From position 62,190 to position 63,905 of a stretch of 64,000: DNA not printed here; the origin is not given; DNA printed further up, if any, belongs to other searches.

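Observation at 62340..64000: Candidate uncharacterised two-gene (or larger) defence-type module: SMC/Rad50-like ATPase followed by an Mrr-like nuclease-domain protein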

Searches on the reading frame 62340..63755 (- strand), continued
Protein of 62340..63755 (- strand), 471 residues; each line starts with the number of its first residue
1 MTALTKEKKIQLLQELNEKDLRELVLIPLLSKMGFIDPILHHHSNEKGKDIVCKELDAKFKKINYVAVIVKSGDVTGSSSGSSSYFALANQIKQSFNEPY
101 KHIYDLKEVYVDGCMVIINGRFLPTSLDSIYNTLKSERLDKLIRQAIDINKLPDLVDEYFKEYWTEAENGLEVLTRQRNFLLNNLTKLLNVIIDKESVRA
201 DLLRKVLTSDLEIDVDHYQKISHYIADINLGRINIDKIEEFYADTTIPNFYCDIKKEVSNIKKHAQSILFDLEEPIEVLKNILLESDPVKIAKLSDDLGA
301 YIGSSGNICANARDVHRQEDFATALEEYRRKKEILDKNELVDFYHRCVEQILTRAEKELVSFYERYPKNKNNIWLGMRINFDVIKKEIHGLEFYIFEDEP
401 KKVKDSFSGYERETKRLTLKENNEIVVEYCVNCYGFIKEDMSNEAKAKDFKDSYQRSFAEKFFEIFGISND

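Call 38: search_protein_families(library=ncbifam, proteins=[L017:11387-14236:+, L013:3384-6131:+, L026:7264-9579:+, L023:7606-9957:+, L027:7972-9741:+, L027:11419-13722:+, L018:6817-9030:+, L019:8279-9799:+, L016:4211-5401:+, L014:2998-8628:+], max_evalue=0.001)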
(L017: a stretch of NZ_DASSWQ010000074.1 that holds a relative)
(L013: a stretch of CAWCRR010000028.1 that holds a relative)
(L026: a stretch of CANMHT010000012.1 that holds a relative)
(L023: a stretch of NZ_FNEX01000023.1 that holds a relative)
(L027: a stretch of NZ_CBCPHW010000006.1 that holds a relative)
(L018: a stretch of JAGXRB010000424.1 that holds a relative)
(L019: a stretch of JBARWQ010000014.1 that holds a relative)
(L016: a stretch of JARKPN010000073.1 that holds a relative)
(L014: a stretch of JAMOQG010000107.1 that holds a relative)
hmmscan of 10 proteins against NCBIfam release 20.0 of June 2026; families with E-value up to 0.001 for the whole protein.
L017:11387-14236:+ (949 aa): 9 families
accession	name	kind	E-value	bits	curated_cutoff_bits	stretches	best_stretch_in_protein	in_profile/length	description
NF045780.1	TrlF_fam_ATP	equivalog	4.7e-155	518.7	350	1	19-948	1-944/944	TrlF family AAA-like ATPase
NF042955.1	Ppl_antiphage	equivalog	1.2e-55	188.9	1000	1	20-944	1-879/882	anti-phage protein Ppl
NF045781.1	Spaf1101_AAA_ATP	equivalog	4e-43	147.9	475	2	521-947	413-832/836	Spaf_1101 family AAA-like ATPase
NF040873.1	AztA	equivalog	2.3e-07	30.6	220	1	825-897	116-189/191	zinc ABC transporter ATP-binding protein AztA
TIGR04521.1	ECF_ATPase_2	equivalog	4.5e-07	29.2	330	0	819-903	136-221/279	energy-coupling factor transporter ATPase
NF003034.1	PRK03918.1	equivalog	8.9e-07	27.3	700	1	297-560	3-273/878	DNA double-strand break repair ATPase Rad50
NF000355.4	ribo_prot_ABC_F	equivalog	1.5e-05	24.1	380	1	815-888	104-175/499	ribosomal protection-like ABC-F family protein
NF053840.1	MnTportMntADein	equivalog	0.00011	21.9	400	0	317-358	27-67/240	manganese ABC transporter ATP-binding protein MntA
TIGR02857.1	CydD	equivalog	0.00025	20.2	435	0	830-895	460-525/529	thiol reductant ABC exporter subunit CydD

L013:3384-6131:+ (915 aa): 24 families
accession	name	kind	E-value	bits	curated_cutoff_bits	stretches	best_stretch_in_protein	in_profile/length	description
NF045780.1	TrlF_fam_ATP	equivalog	9.5e-142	474.7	350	1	18-913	1-944/944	TrlF family AAA-like ATPase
NF042955.1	Ppl_antiphage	equivalog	4.2e-41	140.8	1000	2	793-911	762-881/882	anti-phage protein Ppl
NF045781.1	Spaf1101_AAA_ATP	equivalog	1.7e-38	132.7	475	2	793-912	707-832/836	Spaf_1101 family AAA-like ATPase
NF010157.0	PRK13636.1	equivalog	3.4e-09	36.3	463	1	777-895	122-236/285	cobalt transporter ATP-binding subunit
NF000355.4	ribo_prot_ABC_F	equivalog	1.2e-08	34.3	380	1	368-442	32-81/499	ribosomal protection-like ABC-F family protein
TIGR03608.1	L_ocin_972_ABC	subfamily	5.5e-08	32.5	254.85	0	790-859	127-196/206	putative bacteriocin export ABC transporter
TIGR01166.1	cbiO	subfamily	7.7e-07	28.8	211.8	0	790-858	120-188/190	cobalt ABC transporter, ATP-binding protein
TIGR04521.1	ECF_ATPase_2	equivalog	3.8e-06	26.2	330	0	789-863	137-211/279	energy-coupling factor transporter ATPase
NF000169.2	ABCF_Sal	exception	4e-06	25.8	725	1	793-876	126-205/542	Sal family ABC-F type ribosomal protection protein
NF040873.1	AztA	equivalog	1.3e-05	24.8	220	0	792-866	114-188/191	zinc ABC transporter ATP-binding protein AztA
TIGR02857.1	CydD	equivalog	7.4e-05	21.9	435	0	811-864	472-524/529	thiol reductant ABC exporter subunit CydD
TIGR01277.1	thiQ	equivalog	8.8e-05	22.2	245.05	0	368-395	28-55/213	thiamine ABC transporter ATP-binding protein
TIGR03411.1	urea_trans_UrtD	equivalog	9.8e-05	22.1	304.1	0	366-449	30-116/242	urea ABC transporter ATP-binding protein UrtD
NF045487.1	ASRP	equivalog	0.00011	20.9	300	0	508-729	217-457/593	archaea-specific SMC-related protein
TIGR02868.1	CydC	equivalog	0.00012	20.8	329.05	0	813-856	486-529/530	thiol reductant ABC exporter subunit CydC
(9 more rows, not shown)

L026:7264-9579:+ (771 aa): 3 families
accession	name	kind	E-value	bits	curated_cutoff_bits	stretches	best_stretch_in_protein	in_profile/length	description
NF045780.1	TrlF_fam_ATP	equivalog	1.5e-55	189.4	350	2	392-765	544-944/944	TrlF family AAA-like ATPase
NF045781.1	Spaf1101_AAA_ATP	equivalog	4.1e-29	101.6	475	1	275-765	337-833/836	Spaf_1101 family AAA-like ATPase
NF042955.1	Ppl_antiphage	equivalog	3.1e-21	75.1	1000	1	629-762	752-880/882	anti-phage protein Ppl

L023:7606-9957:+ (783 aa): 0 families

L027:7972-9741:+ (589 aa): 12 families
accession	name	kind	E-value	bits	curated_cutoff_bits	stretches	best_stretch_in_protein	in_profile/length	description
NF038234.1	retron_eff_Eco8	equivalog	1.7e-17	63.3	250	2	5-144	3-148/679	retron Eco8 family effector endonuclease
NF047739.1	antiphage_MADS3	equivalog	5.3e-16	58.8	420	2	262-351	316-394/427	methylation-associated defense system AAA family ATPase MAD3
TIGR00611.2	recf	equivalog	5.1e-12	45.6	172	1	5-124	1-123/339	DNA replication/repair protein RecF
TIGR04435.1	restrict_AAA_1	hypoth_equivalog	1.5e-07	30.5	300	1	289-354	416-488/568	restriction system-associated AAA family ATPase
NF041760.1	PtuA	equivalog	3.4e-07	29.5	500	0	237-343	316-427/524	retron Ec78 anti-phage system effector ATPase PtuA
NF040873.1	AztA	equivalog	8e-06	25.5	220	0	286-340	132-186/191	zinc ABC transporter ATP-binding protein AztA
TIGR03740.1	galliderm_ABC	subfamily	1.5e-05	24.8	309.75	0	291-332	142-183/223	lantibiotic protection ABC transporter ATP-binding subunit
TIGR01166.1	cbiO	subfamily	4.8e-05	22.9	211.8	0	292-331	146-185/190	cobalt ABC transporter, ATP-binding protein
TIGR02168.1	SMC_prok_B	equivalog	5.3e-05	21.2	567.35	1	5-48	2-47/1181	chromosome segregation protein SMC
NF002981.0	PRK03695.1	equivalog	0.00013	21.4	281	0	282-332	146-196/253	vitamin B12 ABC transporter ATP-binding protein BtuD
NF002244.0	PRK01156.1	equivalog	0.00019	19.7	847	0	4-48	2-47/895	DNA double-strand break repair ATPase Rad50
NF047930.1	ABC_ATP_B6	equivalog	0.00095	17.9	670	0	286-332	149-195/510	putative B6 ABC transporter ATP-binding protein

L027:11419-13722:+ (767 aa): 0 families

L018:6817-9030:+ (737 aa): 0 families

L019:8279-9799:+ (506 aa): 1 family
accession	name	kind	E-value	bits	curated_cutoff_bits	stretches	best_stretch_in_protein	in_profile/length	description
NF047832.1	caspase_w_EACC1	subfamily_domain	2.5e-15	56.5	140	1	16-239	2-208/211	caspase, EACC1-associated type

L016:4211-5401:+ (396 aa): 0 families

L014:2998-8628:+ (1876 aa): 2 families
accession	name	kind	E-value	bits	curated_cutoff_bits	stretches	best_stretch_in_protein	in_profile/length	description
NF041810.1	Avs1b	equivalog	1e-10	39.5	1500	1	282-601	215-537/1931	AVAST type 1 anti-phage system protease Avs1b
NF010248.0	PRK13695.1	equivalog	0.00086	19.1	156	0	288-393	4-112/180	NTPase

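Call 39: search_protein_families(library=pfam, proteins=[L017:11387-14236:+, L013:3384-6131:+, L026:7264-9579:+, L023:7606-9957:+, L027:7972-9741:+, L027:11419-13722:+, L018:6817-9030:+, L019:8279-9799:+, L016:4211-5401:+, L014:2998-8628:+], max_evalue=0.001)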
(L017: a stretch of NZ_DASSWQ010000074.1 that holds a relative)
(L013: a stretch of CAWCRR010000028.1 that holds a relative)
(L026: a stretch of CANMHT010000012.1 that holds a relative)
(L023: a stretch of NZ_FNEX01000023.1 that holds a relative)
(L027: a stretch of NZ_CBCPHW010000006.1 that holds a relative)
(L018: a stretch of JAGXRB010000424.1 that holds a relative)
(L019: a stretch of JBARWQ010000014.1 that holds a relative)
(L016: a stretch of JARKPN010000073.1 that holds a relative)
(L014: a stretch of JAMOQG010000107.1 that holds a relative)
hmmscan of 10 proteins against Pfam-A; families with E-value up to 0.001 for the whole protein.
L017:11387-14236:+ (949 aa): 3 families
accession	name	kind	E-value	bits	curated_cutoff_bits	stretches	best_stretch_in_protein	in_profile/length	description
PF13304.12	AAA_21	-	9.7e-09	36.1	27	1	664-890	83-303/304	AAA domain, putative AbiEii toxin, Type IV TA system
PF13476.12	AAA_23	-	1.6e-05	26.1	27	1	299-546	1-198/201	AAA domain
PF02463.25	SMC_N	-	0.00019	21.3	40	0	296-898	1-210/220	RecF/RecN/SMC N terminal domain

L013:3384-6131:+ (915 aa): 4 families
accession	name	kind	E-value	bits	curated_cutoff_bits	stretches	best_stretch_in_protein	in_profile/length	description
PF13304.12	AAA_21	-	4.6e-09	37.2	27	1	799-859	239-302/304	AAA domain, putative AbiEii toxin, Type IV TA system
PF13175.12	AAA_15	-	6e-07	29.8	32.1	1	361-860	20-374/374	AAA ATPase domain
PF00005.33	ABC_tran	-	5.5e-05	24.2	25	1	367-432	14-68/137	ABC transporter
PF02463.25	SMC_N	-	0.0001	22.3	40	1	359-865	19-207/220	RecF/RecN/SMC N terminal domain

L026:7264-9579:+ (771 aa): 0 families

L023:7606-9957:+ (783 aa): 0 families

L027:7972-9741:+ (589 aa): 6 families
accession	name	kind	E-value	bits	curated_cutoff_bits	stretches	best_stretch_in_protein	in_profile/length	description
PF13175.12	AAA_15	-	1.5e-26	94.4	32.1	2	152-336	206-374/374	AAA ATPase domain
PF13304.12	AAA_21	-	3.3e-19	70.5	27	1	289-336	259-303/304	AAA domain, putative AbiEii toxin, Type IV TA system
PF20469.4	OLD-like_TOPRIM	-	8.8e-13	49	23.2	1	389-455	1-67/67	Overcoming lysogenization defect protein-like, TOPRIM domain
PF02463.25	SMC_N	-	9e-13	48.6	40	1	5-347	2-213/220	RecF/RecN/SMC N terminal domain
PF13476.12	AAA_23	-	9.7e-10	39.8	27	1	7-187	1-142/201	AAA domain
PF11398.14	DUF2813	-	2.8e-07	30.7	21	0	267-356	258-346/372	Protein of unknown function (DUF2813)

L027:11419-13722:+ (767 aa): 2 families
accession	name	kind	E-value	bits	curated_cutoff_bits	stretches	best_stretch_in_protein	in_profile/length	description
PF20720.3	nSTAND3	-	1.1e-41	142.5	27.2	1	176-335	1-155/155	Novel STAND NTPase 3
PF04471.18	Mrr_cat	-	4e-05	24.1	21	1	8-98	3-90/115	Restriction endonuclease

L018:6817-9030:+ (737 aa): 0 families

L019:8279-9799:+ (506 aa): 2 families
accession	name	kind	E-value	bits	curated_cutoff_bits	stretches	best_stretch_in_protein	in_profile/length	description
PF00656.27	Peptidase_C14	-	1.3e-12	48.4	21.4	1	15-215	2-194/233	Caspase domain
PF06092.17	DUF943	-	0.00019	21.5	25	1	37-114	33-106/151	Enterobacterial putative membrane protein (DUF943)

L016:4211-5401:+ (396 aa): 0 families

L014:2998-8628:+ (1876 aa): 6 families
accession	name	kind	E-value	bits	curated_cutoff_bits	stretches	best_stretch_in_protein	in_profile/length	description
PF24883.2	NPHP3_N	-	5.3e-08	33.7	24.8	1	282-395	17-139/164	Nephrocystin 3, N-terminal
PF13401.12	AAA_22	-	1.8e-07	31.9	27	1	290-431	8-124/130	AAA domain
PF05729.18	NACHT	-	6.8e-06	26.4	26.7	1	289-398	2-99/167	NACHT domain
PF13191.12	AAA_16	-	3.4e-05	24.9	32.6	1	278-391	13-143/167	AAA ATPase domain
PF20720.3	nSTAND3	-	0.00084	19.5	27.2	0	280-344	10-72/155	Novel STAND NTPase 3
PF25201.1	nSTAND6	-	0.00088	19.8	27.7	0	275-381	6-103/148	Novel STAND NTPase 6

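Call 42: find_related_loci(query=A2, collection=viral_contigs, flank=6000)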
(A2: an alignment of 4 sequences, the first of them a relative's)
Query A2 (933 aa) in viral_contigs; peptide patterns used: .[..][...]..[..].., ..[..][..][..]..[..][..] (x = any residue, [..] = any of these).
154 stretches matched a pattern; 84 encode a relative of the query (tblastn E <= 1e-3); the best 80 are kept; 79 distinct loci.
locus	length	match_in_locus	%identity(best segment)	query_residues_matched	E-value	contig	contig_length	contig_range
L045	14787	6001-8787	47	1-933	0e+0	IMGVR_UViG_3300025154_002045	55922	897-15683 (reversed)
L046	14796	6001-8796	41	1-933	0e+0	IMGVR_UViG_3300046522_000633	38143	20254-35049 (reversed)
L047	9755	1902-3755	26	283-932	5e-36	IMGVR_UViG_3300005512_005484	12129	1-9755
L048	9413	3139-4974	26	290-932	3e-35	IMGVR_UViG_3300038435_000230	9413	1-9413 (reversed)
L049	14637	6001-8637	25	1-927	2e-33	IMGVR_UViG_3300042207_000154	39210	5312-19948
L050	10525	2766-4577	24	293-931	6e-32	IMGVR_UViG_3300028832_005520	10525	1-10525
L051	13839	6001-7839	25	289-932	1e-31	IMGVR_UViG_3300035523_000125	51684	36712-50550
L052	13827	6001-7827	24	293-932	2e-30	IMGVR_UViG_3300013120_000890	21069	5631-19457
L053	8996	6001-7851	26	283-933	5e-30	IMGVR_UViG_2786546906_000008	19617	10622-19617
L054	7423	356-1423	28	554-932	4e-29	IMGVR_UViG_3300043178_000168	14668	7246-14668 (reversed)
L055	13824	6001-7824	24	293-933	7e-28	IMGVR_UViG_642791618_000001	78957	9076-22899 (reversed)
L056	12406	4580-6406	24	293-932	5e-32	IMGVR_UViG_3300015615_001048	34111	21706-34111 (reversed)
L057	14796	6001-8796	43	3-933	8e-27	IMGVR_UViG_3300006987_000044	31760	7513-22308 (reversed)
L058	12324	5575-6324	31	652-932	2e-26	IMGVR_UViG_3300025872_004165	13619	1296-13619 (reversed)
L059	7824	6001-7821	25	293-933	4e-26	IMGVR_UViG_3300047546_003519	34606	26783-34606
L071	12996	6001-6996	27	566-933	2e-21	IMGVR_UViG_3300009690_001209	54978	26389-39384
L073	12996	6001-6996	27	566-933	2e-21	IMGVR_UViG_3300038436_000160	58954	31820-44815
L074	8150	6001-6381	41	808-933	3e-21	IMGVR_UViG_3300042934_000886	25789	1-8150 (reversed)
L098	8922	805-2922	37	249-930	3e-16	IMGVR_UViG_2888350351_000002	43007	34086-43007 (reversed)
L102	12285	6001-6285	42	833-925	2e-15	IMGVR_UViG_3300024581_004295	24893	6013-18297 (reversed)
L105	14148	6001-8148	40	243-924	1e-14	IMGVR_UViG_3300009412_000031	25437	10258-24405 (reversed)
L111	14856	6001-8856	34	3-931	2e-13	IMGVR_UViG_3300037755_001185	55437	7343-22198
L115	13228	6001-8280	34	249-931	8e-13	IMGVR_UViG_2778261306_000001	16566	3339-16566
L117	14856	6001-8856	31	3-931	6e-12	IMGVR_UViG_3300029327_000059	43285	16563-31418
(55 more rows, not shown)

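Call 43: find_related_loci(query=A1, collection=viral_contigs, flank=6000)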
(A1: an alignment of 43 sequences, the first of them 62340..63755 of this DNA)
Query A1 (471 aa) in viral_contigs; peptide patterns used: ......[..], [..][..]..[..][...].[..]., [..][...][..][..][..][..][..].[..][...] (x = any residue, [..] = any of these).
352 stretches matched a pattern; 1 encode a relative of the query (tblastn E <= 1e-3); 1 distinct loci.
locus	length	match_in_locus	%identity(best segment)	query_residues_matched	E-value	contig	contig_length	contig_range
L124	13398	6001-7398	40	1-466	7e-113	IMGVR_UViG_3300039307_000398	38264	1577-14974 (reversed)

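Call 54: search_protein_families(library=phrogs, proteins=[window:62340-63755:-, L005:11473-11856:-, L005:7178-9979:+, L005:3578-4327:+, L005:4458-4640:+, L005:4657-6123:+], max_evalue=0.01)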
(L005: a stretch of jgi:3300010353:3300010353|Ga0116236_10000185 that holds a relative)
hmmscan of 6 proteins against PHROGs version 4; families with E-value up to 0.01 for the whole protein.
window:62340-63755:- (471 aa): 1 family
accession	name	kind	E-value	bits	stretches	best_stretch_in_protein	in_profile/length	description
phrog_26424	-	unknown function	0.0073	17.2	0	107-158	4-50/77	-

L005:11473-11856:- (127 aa): 1 family
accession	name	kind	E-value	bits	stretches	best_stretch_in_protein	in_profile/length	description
phrog_14161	-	other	0.0086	17.4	1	8-98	27-119/143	recombinase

L005:7178-9979:+ (933 aa): 0 families

L005:3578-4327:+ (249 aa): 0 families

L005:4458-4640:+ (60 aa): 0 families

L005:4657-6123:+ (488 aa): 0 families

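Call 63: find_encoding_contigs(protein=P0033, flank=7000, max_places=1)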
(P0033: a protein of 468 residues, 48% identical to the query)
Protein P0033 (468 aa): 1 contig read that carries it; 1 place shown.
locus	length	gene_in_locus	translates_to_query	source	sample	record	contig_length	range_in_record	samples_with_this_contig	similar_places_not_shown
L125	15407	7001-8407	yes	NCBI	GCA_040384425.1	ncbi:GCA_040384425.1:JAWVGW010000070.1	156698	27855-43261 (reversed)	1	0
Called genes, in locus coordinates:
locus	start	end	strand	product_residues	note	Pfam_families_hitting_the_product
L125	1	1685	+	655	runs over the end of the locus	PF00004:AAA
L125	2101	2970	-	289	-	-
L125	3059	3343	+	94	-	-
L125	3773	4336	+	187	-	-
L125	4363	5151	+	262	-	-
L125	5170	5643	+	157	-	-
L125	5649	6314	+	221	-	-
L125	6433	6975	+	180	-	-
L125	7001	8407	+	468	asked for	-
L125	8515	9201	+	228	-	-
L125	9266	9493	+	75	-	-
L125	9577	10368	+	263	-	-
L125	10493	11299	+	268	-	-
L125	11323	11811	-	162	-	-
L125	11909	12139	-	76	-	PF13560:HTH_31, PF12844:HTH_19, PF01381:HTH_3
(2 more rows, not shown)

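Call 64: find_encoding_contigs(protein=P0048, flank=7000, max_places=1)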
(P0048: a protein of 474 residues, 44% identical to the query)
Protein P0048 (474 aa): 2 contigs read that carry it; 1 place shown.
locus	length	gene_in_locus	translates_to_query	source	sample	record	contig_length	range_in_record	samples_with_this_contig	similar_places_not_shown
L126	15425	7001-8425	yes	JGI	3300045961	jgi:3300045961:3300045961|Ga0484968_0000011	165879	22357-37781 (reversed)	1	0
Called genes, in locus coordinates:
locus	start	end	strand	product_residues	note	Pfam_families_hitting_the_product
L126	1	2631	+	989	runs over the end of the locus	PF04313:HSDR_N (faint), PF02384:N6_Mtase, PF20473:MmeI_Mtase (weak), PF07669:Eco57I, PF12950:TaqI_C (weak)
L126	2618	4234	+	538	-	PF02384:N6_Mtase, PF20473:MmeI_Mtase (faint), PF07669:Eco57I, PF22837:M_Eco57I_C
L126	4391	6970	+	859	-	PF13304:AAA_21 (faint), PF02463:SMC_N (faint), PF13175:AAA_15 (weak)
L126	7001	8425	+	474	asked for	-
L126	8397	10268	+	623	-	PF14280:DUF4365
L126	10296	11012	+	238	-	-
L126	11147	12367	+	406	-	PF13289:SIR2_2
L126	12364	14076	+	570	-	PF01580:FtsK_SpoIIIE (faint), PF01935:DUF87, PF10412:TrwB_AAD_bind (faint)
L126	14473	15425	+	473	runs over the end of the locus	PF01048:PNP_UDP_1, PF19960:EAD7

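Call 65: find_encoding_contigs(protein=P0053, flank=7000, max_places=1)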
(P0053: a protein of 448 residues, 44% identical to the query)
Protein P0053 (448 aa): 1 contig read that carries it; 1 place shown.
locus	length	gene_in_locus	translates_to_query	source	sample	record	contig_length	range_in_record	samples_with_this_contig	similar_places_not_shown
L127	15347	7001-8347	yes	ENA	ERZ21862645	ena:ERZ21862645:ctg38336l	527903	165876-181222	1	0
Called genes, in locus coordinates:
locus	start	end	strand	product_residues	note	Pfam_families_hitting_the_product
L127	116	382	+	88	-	-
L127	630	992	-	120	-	-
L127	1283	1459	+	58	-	-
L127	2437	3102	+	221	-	-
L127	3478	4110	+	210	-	-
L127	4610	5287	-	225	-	PF00589:Phage_integrase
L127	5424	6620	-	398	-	PF00589:Phage_integrase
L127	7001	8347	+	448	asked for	-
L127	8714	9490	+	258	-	-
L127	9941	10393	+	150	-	PF05443:ROS_MUCR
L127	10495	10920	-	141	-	-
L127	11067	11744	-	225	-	PF10123:Mu-like_Pro_N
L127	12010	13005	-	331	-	-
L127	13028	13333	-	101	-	PF08765:Mor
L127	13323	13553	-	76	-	-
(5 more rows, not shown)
